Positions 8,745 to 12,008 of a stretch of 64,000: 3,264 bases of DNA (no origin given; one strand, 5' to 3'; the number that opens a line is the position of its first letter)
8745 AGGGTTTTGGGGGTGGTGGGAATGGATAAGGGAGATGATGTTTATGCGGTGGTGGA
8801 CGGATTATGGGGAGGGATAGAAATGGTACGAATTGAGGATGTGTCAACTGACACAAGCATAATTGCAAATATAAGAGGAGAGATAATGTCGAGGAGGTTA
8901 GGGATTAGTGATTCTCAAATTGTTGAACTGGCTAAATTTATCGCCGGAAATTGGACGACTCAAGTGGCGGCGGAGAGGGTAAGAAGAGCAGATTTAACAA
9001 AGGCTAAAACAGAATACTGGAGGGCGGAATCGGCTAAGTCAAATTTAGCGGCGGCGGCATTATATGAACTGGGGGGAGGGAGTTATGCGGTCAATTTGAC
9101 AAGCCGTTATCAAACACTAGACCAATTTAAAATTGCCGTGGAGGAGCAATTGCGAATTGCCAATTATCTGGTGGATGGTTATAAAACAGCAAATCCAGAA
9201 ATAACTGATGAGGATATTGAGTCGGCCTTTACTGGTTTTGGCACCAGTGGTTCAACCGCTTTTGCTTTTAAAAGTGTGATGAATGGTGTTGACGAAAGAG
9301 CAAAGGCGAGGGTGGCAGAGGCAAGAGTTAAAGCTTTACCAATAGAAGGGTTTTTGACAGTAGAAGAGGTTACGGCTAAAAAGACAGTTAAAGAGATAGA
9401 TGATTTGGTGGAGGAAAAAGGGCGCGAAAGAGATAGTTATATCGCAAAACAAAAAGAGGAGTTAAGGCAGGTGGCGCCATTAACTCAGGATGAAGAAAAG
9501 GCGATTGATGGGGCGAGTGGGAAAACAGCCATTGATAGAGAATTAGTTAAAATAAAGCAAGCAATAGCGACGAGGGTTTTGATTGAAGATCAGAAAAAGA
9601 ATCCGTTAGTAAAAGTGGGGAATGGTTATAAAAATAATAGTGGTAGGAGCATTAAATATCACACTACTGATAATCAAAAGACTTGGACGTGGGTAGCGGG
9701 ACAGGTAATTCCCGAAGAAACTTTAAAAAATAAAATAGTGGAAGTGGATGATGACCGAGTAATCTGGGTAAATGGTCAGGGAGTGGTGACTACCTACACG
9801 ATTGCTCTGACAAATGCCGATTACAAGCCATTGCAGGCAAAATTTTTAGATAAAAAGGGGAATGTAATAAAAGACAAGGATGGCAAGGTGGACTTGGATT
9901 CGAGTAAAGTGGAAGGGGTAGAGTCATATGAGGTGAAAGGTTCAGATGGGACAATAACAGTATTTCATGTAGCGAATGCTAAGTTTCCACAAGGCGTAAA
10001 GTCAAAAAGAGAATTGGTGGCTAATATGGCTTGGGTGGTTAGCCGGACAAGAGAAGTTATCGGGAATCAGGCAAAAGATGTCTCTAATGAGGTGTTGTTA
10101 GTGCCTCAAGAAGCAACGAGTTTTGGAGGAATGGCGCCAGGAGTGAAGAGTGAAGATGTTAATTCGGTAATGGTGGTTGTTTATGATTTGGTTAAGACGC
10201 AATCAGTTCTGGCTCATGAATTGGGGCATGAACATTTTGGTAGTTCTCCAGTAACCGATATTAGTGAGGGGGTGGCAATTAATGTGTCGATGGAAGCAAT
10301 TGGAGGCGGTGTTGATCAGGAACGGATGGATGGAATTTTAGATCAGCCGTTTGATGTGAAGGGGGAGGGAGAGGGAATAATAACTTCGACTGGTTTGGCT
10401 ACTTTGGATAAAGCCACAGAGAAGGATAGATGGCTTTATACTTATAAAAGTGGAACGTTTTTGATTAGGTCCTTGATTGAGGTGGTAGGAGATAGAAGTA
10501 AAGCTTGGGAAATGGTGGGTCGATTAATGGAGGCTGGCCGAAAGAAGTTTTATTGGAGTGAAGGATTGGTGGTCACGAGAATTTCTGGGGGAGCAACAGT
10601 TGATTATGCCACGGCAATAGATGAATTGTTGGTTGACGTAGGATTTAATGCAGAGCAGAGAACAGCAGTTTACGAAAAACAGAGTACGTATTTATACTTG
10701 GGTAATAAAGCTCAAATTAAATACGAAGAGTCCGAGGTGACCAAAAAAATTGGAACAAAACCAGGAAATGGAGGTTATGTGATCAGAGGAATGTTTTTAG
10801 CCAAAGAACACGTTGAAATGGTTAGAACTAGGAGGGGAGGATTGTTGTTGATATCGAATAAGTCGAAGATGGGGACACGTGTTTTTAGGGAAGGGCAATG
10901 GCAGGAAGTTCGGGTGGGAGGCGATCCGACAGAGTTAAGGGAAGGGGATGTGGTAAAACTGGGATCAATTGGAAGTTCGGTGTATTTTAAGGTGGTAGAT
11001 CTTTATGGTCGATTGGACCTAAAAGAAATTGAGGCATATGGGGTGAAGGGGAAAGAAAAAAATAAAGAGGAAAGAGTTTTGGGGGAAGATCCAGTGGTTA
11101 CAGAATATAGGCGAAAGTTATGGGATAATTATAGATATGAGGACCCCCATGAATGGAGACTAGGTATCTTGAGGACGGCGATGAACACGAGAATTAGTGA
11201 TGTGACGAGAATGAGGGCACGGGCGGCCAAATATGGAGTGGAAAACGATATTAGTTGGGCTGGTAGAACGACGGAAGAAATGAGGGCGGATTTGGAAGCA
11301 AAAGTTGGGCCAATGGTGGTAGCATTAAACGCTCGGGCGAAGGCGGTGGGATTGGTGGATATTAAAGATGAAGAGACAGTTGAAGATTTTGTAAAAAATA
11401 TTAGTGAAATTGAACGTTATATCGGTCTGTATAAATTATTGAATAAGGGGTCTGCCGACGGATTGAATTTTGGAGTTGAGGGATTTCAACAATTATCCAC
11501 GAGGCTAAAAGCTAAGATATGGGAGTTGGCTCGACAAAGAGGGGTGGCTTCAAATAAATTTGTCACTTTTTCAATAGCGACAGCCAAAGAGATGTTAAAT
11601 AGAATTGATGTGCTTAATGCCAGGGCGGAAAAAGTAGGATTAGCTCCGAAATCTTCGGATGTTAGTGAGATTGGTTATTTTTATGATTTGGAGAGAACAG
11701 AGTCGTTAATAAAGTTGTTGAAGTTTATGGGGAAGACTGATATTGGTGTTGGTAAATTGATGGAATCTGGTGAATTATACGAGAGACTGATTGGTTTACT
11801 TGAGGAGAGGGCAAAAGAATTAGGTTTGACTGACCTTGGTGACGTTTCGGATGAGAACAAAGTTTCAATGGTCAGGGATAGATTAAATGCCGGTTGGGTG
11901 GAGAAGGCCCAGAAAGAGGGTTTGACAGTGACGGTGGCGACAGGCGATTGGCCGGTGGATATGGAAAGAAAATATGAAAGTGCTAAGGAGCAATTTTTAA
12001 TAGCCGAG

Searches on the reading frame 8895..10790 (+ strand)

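Call 91: search_protein_families(library=pfam, proteins=[window:8895-10790:+], max_evalue=1)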
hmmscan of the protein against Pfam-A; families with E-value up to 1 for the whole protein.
window:8895-10790:+ (632 aa): 1 family
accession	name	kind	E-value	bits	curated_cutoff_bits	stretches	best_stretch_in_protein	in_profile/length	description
PF13402.12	Peptidase_M60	-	0.014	15.4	25.8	1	346-447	31-138/275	Peptidase M60, enhancin and enhancin-like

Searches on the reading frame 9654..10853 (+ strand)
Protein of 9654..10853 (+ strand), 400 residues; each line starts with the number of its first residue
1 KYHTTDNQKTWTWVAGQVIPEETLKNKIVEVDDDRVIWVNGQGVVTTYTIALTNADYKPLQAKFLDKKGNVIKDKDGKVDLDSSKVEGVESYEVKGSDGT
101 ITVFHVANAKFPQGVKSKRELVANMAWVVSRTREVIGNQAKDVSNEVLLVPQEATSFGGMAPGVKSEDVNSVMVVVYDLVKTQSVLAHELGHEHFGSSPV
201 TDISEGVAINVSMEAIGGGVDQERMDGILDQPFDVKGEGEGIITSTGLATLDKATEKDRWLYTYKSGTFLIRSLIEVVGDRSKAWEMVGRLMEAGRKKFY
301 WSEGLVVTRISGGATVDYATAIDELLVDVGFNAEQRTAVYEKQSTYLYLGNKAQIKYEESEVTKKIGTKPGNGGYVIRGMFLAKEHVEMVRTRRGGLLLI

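Call 6: search_protein_families(library=pfam, proteins=[window:9654-10853:+], max_evalue=10)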
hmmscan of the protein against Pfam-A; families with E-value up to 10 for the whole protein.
window:9654-10853:+ (400 aa): 1 family
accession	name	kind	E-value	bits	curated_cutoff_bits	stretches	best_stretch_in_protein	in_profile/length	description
PF13402.12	Peptidase_M60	-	0.0073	16.3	25.8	1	93-194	31-138/275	Peptidase M60, enhancin and enhancin-like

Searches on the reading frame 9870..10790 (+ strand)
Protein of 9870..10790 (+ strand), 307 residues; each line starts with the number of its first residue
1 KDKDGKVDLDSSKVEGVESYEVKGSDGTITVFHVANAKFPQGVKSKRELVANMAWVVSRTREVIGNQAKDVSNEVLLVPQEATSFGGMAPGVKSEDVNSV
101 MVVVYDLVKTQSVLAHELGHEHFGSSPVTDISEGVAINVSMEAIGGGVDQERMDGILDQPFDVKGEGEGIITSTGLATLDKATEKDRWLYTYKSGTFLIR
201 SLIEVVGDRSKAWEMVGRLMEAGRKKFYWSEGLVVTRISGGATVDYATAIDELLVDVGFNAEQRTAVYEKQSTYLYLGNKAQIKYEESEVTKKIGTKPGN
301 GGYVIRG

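Call 100: search_solved_structures(query=window:9870-10790:+, max_evalue=10, show_alignments=2)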
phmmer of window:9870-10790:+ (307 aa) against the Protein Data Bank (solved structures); distinct sequences matched with E-value up to 10: 2.
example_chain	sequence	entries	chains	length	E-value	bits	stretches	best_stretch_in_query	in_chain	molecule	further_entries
2ki8_A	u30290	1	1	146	0.46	12.6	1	222-291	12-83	Tungsten formylmethanofuran dehydrogenase, subunit D (FwdD-2)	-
5tnx_A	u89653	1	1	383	1.5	11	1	87-177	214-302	Alcohol dehydrogenase zinc-binding domain protein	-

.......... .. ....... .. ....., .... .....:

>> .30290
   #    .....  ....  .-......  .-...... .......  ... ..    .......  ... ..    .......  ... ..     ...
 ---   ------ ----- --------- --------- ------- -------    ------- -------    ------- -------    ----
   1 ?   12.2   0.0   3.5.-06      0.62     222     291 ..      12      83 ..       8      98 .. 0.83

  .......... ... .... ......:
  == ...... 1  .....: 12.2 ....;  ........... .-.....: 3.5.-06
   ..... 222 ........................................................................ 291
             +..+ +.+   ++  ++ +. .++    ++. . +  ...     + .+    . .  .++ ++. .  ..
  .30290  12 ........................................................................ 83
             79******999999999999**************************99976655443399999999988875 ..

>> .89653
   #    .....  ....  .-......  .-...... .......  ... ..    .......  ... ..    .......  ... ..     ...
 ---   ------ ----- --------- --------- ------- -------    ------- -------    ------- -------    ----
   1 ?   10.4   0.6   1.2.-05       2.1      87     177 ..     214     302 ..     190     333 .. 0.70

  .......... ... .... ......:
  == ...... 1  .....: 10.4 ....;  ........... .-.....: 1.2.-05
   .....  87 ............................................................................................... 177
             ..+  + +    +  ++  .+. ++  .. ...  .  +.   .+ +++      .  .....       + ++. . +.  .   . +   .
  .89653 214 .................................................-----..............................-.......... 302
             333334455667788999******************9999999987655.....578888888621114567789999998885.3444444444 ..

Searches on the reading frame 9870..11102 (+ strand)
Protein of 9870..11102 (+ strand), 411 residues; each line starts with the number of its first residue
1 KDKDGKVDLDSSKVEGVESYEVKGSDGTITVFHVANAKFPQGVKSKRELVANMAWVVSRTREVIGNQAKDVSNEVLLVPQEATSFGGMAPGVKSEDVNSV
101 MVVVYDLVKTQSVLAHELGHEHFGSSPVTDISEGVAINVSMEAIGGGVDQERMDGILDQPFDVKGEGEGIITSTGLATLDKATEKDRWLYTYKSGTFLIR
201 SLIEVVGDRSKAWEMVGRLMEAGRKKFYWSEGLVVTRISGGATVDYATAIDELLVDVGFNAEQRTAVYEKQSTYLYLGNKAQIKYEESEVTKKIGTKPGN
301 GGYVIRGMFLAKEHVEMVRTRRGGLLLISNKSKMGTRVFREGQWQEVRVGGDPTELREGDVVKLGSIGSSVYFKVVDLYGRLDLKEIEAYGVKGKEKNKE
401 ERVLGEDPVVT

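Call 75: search_dna_similar(query=window:9870-11102:+, collection=phages, mode=protein, max_evalue=0.01, max_rows=10)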
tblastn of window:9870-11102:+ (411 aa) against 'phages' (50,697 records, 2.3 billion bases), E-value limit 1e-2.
No match.

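Call 76: search_dna_similar(query=window:9870-11102:+, collection=plasmids, mode=protein, max_evalue=0.01, max_rows=10)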
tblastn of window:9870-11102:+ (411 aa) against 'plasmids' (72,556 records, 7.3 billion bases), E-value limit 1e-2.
No match.

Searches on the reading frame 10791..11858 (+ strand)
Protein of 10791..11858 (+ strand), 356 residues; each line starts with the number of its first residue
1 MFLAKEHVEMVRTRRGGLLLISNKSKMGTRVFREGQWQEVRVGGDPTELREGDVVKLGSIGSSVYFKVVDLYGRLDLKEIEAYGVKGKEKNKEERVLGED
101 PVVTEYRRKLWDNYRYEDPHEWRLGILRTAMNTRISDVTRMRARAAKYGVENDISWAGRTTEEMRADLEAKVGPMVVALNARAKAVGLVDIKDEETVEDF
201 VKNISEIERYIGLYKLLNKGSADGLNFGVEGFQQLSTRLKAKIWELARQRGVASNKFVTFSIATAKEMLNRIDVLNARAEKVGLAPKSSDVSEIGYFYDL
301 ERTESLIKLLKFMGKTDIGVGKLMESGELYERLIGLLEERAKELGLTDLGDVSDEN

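Call 91: search_protein_families(library=pfam, proteins=[window:10791-11858:+], max_evalue=1)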
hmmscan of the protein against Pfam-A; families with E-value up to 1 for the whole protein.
window:10791-11858:+ (356 aa): 1 family
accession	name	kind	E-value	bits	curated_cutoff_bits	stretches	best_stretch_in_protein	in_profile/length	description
PF00498.31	FHA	-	0.017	16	20.7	1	4-58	19-67/67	FHA domain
